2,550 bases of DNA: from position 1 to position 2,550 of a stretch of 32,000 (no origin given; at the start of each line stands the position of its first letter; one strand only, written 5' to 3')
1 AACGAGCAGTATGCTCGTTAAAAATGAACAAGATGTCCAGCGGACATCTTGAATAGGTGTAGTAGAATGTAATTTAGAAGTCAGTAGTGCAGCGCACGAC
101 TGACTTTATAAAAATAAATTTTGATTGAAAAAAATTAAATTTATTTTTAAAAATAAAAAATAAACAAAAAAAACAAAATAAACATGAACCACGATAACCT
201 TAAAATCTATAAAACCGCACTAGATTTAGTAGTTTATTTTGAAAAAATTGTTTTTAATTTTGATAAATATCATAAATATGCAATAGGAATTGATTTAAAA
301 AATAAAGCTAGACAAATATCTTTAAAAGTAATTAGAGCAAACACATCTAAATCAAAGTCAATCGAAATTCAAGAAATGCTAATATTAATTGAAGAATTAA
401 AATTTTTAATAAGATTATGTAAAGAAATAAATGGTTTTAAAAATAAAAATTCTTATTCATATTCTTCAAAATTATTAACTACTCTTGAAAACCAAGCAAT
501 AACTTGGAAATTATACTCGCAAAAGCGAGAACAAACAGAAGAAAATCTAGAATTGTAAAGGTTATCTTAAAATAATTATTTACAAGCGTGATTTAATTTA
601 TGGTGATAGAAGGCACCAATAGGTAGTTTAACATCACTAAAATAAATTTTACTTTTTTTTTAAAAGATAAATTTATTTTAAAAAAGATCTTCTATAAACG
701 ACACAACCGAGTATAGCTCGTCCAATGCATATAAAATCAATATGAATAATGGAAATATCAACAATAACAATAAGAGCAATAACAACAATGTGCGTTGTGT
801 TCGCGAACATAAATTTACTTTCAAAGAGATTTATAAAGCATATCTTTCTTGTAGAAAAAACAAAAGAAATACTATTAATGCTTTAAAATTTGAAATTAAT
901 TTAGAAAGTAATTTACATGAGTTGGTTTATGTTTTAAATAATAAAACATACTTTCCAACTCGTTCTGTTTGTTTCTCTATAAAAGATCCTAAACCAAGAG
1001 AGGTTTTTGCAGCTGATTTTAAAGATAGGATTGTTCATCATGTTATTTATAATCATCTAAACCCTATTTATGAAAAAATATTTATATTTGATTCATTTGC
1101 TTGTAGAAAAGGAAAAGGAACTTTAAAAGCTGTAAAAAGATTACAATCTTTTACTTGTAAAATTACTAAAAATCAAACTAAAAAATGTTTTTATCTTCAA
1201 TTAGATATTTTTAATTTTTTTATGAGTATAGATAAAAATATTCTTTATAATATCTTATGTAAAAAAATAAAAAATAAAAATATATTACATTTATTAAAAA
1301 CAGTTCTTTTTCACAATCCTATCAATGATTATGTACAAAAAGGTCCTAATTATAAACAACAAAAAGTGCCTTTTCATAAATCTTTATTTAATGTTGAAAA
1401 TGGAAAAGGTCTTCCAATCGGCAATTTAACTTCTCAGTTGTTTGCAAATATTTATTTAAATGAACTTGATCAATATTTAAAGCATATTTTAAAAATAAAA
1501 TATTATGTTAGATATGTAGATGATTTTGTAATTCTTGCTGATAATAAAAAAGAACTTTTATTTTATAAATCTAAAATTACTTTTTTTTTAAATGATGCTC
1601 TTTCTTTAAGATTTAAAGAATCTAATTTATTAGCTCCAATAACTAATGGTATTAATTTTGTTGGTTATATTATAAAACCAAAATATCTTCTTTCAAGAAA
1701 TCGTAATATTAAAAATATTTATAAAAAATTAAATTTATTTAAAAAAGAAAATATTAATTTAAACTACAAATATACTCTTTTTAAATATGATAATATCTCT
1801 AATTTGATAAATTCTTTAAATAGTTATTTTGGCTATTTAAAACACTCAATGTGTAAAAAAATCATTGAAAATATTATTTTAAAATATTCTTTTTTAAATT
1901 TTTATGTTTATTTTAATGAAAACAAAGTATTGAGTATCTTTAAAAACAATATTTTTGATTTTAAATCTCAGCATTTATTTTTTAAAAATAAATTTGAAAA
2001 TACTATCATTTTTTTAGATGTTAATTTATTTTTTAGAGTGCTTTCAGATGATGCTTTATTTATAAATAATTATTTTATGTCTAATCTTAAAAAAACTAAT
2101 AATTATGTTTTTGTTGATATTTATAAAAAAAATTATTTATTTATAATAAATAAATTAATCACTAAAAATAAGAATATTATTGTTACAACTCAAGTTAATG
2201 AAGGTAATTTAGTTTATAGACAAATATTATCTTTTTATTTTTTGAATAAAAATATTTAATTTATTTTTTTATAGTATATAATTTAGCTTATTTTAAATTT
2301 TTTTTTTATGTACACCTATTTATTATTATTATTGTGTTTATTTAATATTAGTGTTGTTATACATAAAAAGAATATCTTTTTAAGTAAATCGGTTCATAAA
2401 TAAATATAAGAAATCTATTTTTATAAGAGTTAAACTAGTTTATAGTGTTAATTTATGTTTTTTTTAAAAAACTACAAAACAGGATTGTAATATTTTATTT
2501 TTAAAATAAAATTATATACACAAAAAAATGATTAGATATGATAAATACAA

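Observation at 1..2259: Diversity-generating retroelement core (avd-like, TR, DGR-type RT) with no cognate variable repeat in the window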

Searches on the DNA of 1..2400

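Call 68: search_rna_families(source=window, start=1, end=2400, threshold=evalue, max_evalue=1)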
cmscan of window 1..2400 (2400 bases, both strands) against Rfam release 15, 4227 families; matches with E-value up to 1: 1.
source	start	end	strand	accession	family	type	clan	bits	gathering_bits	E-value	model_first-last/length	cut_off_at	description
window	902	1013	+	RF02671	Ysr35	Gene; sRNA;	-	15.1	428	0.23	1-339/339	no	Yersinia sRNA 35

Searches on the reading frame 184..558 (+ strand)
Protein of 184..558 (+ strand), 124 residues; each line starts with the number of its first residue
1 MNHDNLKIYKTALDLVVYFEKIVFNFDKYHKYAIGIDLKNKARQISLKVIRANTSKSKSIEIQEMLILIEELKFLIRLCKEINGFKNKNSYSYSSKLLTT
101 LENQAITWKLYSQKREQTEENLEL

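Call 5: search_protein_families(library=pfam, proteins=[window:184-558:+], max_evalue=0.01)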
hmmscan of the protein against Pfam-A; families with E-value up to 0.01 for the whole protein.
window:184-558:+ (124 aa): 1 family
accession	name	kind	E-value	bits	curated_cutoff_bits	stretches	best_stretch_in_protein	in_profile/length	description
PF22296.2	bAvd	-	1.1e-05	26.3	40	1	13-103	8-98/107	bAvd-like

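Call 6: search_protein_families(library=ncbifam, proteins=[window:184-558:+], max_evalue=0.01)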
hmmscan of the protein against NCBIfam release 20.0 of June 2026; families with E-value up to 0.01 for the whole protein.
window:184-558:+ (124 aa): 2 families
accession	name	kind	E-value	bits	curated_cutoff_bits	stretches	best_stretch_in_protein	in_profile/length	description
NF033474.1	DivGenRetAVD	equivalog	4.8e-08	33.2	80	1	6-98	1-92/104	diversity-generating retroelement protein Avd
NF046033.1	BflmStimVeg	equivalog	0.0047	17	135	1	49-102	21-73/86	biofilm formation stimulator Veg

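Call 7: find_encoding_contigs(protein=window:184-558:+, flank=10000, max_places=10)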
Protein window:184-558:+ (124 aa): 6 contigs read that carry it; 6 places shown.
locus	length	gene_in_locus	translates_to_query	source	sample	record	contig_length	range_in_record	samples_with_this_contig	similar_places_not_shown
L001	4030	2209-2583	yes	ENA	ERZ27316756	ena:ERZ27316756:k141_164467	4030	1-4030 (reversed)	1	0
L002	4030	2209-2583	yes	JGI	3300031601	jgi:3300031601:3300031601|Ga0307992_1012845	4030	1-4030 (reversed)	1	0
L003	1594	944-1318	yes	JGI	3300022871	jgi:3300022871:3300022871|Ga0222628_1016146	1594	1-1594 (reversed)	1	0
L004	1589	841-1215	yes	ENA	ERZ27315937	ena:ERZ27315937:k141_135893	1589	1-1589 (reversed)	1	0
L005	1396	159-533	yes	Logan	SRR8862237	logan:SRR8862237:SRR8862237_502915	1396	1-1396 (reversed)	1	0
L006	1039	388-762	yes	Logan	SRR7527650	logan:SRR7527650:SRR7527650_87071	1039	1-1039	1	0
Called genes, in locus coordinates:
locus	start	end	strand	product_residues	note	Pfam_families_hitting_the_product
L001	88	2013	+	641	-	PF00801:PKD (faint), PF07603:Lcl_C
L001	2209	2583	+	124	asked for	PF22296:bAvd (weak)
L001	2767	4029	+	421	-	?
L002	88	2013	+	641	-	PF00801:PKD (faint), PF07603:Lcl_C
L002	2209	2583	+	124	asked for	PF22296:bAvd (weak)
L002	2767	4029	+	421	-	?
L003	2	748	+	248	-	?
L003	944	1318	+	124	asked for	PF22296:bAvd (weak)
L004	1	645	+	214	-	?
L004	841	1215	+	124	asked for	PF22296:bAvd (weak)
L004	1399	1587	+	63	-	?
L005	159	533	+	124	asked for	PF22296:bAvd (weak)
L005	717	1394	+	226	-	?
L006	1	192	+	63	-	?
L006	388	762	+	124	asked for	PF22296:bAvd (weak)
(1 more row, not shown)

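Call 18: search_solved_structures(query=window:184-558:+, max_evalue=1, show_alignments=1)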
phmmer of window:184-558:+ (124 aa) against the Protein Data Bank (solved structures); distinct sequences matched with E-value up to 1: 1.
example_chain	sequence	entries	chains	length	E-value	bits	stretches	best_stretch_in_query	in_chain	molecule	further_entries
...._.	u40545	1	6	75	0.11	15.7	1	64-116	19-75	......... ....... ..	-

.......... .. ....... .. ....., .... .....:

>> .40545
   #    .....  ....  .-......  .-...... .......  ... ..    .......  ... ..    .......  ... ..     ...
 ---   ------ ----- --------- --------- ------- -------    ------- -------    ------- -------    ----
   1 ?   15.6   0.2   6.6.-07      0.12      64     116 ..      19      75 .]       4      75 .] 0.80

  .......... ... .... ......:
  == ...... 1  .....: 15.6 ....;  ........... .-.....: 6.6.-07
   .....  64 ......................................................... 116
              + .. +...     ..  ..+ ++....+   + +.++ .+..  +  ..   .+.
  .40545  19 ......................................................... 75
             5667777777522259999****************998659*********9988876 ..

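Call 23: search_protein_families(library=pfam, proteins=[L001:88-2013:+], max_evalue=0.001)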
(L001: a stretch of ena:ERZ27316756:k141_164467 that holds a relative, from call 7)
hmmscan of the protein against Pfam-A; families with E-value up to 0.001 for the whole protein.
L001:88-2013:+ (641 aa): 3 families
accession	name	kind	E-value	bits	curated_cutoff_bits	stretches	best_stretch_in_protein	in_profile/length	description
PF07603.17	Lcl_C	-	1.3e-11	45.3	34.9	1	511-639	5-117/117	Lcl C-terminal domain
PF00801.26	PKD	-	2.9e-06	27.6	23.5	0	252-318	13-80/80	PKD domain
PF18207.7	LIFR_N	-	0.00022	21.9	24.1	0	177-232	6-63/79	Leukemia inhibitory factor receptor N-terminal domain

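Call 49: search_protein_families(library=ncbifam, proteins=[L001:88-2013:+, L001:88-270:+], max_evalue=1)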
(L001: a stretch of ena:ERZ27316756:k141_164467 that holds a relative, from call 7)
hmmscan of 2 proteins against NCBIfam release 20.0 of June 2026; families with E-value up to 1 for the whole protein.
L001:88-2013:+ (641 aa): 3 families
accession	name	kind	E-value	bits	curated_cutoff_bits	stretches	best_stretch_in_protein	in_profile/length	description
TIGR02537.2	arch_flag_Nterm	domain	0.0069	15.9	20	1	6-35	2-31/33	archaellin/type IV pilin N-terminal domain-containing protein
NF046073.1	UpsA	equivalog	0.012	15.7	130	1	6-53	1-47/136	pilin subunit UpsA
NF046116.1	adhesin_Lcl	equivalog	0.12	10.8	500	1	564-639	364-429/431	collagen-like adhesin Lcl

L001:88-270:+ (61 aa): 5 families
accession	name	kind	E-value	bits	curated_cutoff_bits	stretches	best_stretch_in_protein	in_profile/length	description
NF046073.1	UpsA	equivalog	2.8e-05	24.3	130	1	6-53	1-47/136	pilin subunit UpsA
TIGR02537.2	arch_flag_Nterm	domain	0.00022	20.7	20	1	6-35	2-31/33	archaellin/type IV pilin N-terminal domain-containing protein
NF038235.1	retron_Ec48_2TM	equivalog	0.062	12.9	65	1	4-57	50-104/219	retron Ec48 family effector membrane protein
NF007423.1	PRK09966.1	equivalog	0.076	11.9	325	1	9-60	13-62/390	diguanylate cyclase DgcN/YfiN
NF042931.1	SAG1386_EF1546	equivalog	0.14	12.2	80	1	6-46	23-64/158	SAG1386/EF1546 family surface-associated protein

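Call 52: search_protein_families(library=pfam, proteins=[L001:88-270:+, L001:601-1641:+, L001:1561-2013:+], max_evalue=1)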
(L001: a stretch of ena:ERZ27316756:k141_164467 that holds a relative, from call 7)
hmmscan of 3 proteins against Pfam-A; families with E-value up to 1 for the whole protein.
L001:88-270:+ (61 aa): 3 families
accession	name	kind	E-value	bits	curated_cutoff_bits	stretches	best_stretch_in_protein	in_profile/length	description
PF20187.3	DUF6550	-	0.033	14.8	27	1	3-51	6-51/190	Family of unknown function (DUF6550)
PF07790.16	Pilin_N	-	0.054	14.8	25.2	1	8-32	2-26/78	Archaeal Type IV pilin, N-terminal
PF01701.23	PSI_PsaJ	-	0.11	13.4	22.4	1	8-29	9-30/37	Photosystem I reaction centre subunit IX / PsaJ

L001:601-1641:+ (347 aa): 12 families
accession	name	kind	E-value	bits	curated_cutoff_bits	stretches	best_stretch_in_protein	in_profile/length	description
PF00801.26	PKD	-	4e-08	33.6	23.5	2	81-147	13-80/80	PKD domain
PF19410.4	DUF5980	-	0.00011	23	27.1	0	284-318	60-94/97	Family of unknown function (DUF5980)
PF18207.7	LIFR_N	-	0.00011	22.9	24.1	1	6-61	6-63/79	Leukemia inhibitory factor receptor N-terminal domain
PF19951.4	DUF6413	-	0.00021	22.4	28.1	0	267-305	26-61/75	Family of unknown function (DUF6413)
PF16967.11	TcfC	-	0.0015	18.5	29.4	0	200-233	35-68/68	E-set like domain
PF22352.2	K319L-like_PKD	-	0.0044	17.4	27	1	285-317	51-84/84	K319L-like, PKD domain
PF18113.7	Rbx_binding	-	0.012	15.8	22.1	0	144-160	8-24/71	Rubredoxin binding C-terminal domain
PF16680.11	Ig_4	-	0.046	14.7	30.1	0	80-106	27-54/71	T-cell surface glycoprotein CD3 delta chain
PF00114.24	Pilin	-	0.051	14.9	22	1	55-114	47-107/108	Pilin (bacterial filament)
PF16569.11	GramPos_pilinBB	-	0.052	14.8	30.5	0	88-172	10-90/116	Gram-positive pilin backbone subunit 2, Cna-B-like domain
PF20418.3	Herpes_gE_N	-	0.099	13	24.5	0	62-109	70-117/129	Alphaherpesvirus glycoprotein E N-terminal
PF18911.6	PKD_4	-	0.31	11.6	27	0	82-148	19-84/85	PKD domain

L001:1561-2013:+ (150 aa): 2 families
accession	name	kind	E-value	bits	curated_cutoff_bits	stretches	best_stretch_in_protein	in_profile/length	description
PF07603.17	Lcl_C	-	1e-12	48.8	34.9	1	20-148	5-117/117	Lcl C-terminal domain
PF09603.15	Fib_succ_major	-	0.035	14.8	33.9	1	93-148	130-187/187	Fibrobacter succinogenes major domain (Fib_succ_major)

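Call 72: search_solved_structures(query=A6, max_evalue=1, show_alignments=1)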
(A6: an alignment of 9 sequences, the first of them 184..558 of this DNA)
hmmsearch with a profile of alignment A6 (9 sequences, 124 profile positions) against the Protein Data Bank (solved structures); distinct sequences matched with E-value up to 1: 0.

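Call 73: search_protein_families(library=pfam, alignment_id=A6, max_evalue=0.01)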
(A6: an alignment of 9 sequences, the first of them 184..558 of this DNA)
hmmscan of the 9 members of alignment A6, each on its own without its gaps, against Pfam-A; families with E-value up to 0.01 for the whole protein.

A. member 1, window:184-558:+ (124 aa): 1 family
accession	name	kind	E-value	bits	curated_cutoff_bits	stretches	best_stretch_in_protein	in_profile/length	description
PF22296.2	bAvd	-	1.1e-05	26.3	40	1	13-103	8-98/107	bAvd-like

B. families by the number of members that match (of 9 scanned): 4 families
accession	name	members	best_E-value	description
PF22296.2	bAvd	9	1.3e-13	bAvd-like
PF05635.17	23S_rRNA_IVP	4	0.00042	23S rRNA-intervening sequence protein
PF19718.4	USP47_C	1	0.0048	Ubiquitin carboxyl-terminal hydrolase 47 C-terminal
PF21400.3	Ndc10_N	1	0.0099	Ndc10 N-terminal domain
